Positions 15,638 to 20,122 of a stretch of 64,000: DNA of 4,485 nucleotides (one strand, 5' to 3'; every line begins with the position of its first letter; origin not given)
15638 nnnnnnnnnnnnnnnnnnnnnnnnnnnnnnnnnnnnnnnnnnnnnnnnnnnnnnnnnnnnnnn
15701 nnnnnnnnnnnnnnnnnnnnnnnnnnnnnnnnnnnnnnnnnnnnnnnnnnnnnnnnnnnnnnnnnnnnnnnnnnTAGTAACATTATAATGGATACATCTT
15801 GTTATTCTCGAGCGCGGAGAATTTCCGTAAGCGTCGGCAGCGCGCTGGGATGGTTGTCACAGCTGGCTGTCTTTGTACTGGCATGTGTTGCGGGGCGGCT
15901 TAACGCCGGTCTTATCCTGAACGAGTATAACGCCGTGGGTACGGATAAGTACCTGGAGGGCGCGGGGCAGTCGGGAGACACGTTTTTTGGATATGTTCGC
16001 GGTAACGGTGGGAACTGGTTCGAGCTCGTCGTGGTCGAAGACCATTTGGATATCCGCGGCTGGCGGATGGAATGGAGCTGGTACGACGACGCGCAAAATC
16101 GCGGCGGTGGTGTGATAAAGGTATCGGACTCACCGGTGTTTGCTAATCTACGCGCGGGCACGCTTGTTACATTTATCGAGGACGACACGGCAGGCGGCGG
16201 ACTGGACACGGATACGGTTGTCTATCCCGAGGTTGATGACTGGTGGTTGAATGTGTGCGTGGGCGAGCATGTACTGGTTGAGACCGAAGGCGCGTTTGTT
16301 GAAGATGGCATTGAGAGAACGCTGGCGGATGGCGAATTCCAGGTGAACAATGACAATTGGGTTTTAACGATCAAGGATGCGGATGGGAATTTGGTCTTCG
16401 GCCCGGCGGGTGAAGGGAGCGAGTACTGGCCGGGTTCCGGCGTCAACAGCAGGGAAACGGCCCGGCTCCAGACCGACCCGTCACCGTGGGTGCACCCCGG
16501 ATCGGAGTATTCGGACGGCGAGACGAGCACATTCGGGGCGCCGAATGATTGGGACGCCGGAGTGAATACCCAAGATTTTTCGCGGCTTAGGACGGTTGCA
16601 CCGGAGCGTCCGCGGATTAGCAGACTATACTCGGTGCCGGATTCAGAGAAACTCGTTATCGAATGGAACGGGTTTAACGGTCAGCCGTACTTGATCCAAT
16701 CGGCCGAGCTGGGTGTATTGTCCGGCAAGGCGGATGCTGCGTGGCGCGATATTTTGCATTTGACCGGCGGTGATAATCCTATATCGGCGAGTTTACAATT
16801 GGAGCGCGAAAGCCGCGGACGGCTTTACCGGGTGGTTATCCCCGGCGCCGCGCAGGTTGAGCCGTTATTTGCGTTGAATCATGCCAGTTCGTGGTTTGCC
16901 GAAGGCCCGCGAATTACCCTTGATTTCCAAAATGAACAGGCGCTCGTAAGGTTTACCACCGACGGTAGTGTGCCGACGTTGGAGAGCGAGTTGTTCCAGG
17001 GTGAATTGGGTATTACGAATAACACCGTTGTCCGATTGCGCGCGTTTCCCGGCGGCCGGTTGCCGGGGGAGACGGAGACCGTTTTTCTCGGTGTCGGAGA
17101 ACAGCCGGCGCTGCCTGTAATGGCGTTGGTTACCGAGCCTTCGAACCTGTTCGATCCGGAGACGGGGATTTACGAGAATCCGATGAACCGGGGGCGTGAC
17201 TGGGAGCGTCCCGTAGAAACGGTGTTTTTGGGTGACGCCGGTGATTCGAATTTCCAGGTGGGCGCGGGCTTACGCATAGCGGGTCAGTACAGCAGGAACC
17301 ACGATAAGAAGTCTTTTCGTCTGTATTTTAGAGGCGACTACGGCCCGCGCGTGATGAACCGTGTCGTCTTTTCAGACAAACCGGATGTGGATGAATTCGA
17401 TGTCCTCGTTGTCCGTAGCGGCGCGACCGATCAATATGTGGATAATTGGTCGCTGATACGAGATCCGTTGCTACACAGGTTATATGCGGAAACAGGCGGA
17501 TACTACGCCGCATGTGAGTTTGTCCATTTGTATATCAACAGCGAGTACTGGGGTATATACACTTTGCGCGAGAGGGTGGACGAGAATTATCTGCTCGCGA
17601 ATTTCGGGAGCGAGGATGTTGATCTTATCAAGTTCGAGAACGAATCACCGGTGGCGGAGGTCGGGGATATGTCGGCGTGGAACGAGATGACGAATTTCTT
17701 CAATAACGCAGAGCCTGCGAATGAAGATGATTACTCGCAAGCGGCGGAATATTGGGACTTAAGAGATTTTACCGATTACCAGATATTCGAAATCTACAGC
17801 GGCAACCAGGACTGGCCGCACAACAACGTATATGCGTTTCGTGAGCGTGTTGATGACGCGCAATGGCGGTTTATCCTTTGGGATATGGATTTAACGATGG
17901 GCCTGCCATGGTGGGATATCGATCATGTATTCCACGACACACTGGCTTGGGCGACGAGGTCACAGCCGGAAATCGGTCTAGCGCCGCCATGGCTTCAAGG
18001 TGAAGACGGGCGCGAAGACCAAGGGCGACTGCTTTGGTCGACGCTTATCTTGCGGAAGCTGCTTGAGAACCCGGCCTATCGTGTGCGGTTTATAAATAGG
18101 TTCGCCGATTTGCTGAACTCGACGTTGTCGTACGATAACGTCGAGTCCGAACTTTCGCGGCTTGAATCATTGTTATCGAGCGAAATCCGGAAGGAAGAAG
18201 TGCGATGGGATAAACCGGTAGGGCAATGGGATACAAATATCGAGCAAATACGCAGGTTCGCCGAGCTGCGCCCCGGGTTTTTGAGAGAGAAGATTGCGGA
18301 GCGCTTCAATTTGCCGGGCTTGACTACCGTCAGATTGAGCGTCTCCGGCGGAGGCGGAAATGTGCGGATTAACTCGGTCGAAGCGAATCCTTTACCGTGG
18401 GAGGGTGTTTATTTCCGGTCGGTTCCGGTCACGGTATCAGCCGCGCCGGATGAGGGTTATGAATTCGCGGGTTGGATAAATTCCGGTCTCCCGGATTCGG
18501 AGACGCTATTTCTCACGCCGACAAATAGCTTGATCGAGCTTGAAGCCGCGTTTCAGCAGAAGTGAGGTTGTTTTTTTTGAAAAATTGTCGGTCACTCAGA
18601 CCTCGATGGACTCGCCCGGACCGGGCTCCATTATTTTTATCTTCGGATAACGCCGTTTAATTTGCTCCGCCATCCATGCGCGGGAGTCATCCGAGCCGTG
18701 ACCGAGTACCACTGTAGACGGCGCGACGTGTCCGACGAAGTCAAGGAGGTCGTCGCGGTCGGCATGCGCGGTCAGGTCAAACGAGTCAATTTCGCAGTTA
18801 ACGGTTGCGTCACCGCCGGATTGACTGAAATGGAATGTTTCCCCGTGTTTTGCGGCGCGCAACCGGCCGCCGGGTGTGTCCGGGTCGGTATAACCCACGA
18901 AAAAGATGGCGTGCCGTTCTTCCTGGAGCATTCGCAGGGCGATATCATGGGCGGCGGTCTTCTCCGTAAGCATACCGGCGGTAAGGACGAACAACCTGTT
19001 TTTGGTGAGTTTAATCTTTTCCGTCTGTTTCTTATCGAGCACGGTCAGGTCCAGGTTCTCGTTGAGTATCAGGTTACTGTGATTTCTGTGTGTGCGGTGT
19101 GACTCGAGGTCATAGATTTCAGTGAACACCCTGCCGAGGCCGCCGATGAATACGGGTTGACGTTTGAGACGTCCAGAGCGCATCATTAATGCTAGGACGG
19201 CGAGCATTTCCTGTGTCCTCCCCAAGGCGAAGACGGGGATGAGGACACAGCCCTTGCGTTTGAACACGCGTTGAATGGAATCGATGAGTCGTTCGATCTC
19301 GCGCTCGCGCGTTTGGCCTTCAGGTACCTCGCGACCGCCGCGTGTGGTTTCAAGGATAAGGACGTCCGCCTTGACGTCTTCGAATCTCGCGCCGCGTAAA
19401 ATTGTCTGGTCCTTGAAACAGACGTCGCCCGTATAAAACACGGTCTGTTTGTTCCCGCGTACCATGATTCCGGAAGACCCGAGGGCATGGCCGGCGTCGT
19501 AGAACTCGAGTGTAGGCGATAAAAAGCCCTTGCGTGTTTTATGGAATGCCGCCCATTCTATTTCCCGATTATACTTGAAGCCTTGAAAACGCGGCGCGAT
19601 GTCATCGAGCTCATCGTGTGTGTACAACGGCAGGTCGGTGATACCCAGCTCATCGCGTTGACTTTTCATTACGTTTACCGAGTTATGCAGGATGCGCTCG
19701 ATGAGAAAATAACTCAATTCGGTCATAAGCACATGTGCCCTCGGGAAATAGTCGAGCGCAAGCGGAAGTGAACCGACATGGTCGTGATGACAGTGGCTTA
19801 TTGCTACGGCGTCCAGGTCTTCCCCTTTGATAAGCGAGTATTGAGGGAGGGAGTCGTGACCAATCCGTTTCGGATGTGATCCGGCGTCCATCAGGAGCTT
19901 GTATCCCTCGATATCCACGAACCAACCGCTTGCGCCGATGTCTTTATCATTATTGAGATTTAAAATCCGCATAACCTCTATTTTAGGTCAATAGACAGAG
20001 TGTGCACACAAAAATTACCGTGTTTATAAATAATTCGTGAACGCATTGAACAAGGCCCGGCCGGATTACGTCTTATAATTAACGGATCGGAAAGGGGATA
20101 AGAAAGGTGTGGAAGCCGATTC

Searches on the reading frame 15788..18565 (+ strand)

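Call 47: search_protein_families(library=pfam, proteins=[window:15788-18565:+], max_evalue=0.00001)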
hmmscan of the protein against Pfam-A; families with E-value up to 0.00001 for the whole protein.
window:15788-18565:+ (925 aa): 2 families
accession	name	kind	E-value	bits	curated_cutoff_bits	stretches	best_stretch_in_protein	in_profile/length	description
PF08757.17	CotH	-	6e-49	167.7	23.8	1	495-832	1-322/322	CotH kinase protein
PF13290.12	CHB_HEX_C_1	-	1.1e-08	35.3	22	1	371-427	7-63/67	Chitobiase/beta-hexosaminidase C-terminal domain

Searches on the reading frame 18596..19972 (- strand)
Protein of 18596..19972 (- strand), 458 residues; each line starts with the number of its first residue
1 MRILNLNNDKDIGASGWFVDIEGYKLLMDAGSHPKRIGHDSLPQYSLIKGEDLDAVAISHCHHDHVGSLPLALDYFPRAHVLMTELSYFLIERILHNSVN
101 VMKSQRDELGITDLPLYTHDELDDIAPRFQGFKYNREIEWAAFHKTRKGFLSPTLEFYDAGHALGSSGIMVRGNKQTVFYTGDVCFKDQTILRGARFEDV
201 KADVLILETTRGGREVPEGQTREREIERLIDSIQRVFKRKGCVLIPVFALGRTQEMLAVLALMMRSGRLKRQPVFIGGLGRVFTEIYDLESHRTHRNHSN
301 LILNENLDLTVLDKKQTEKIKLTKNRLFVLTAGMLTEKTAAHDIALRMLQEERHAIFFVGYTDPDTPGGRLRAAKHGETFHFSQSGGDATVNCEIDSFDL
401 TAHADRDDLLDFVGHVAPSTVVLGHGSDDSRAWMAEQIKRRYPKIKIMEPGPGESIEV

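Call 47: search_protein_families(library=pfam, proteins=[window:18596-19972:-], max_evalue=0.00001)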
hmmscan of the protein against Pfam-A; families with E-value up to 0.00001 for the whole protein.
window:18596-19972:- (458 aa): 4 families
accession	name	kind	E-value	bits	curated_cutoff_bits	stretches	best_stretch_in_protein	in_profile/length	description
PF07521.17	RMMBL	-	3.4e-11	43.4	21.6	1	389-442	2-56/63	Zn-dependent metallo-hydrolase RNA specificity domain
PF00753.33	Lactamase_B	-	1.9e-09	38.2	22.7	1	16-191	8-157/196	Metallo-beta-lactamase superfamily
PF10996.14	Beta-Casp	-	3.2e-09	37.8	27.7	1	253-371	1-120/120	Beta-Casp domain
PF16661.11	Lactamase_B_6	-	4.5e-06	26.6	27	0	19-199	2-177/193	Metallo-beta-lactamase superfamily domain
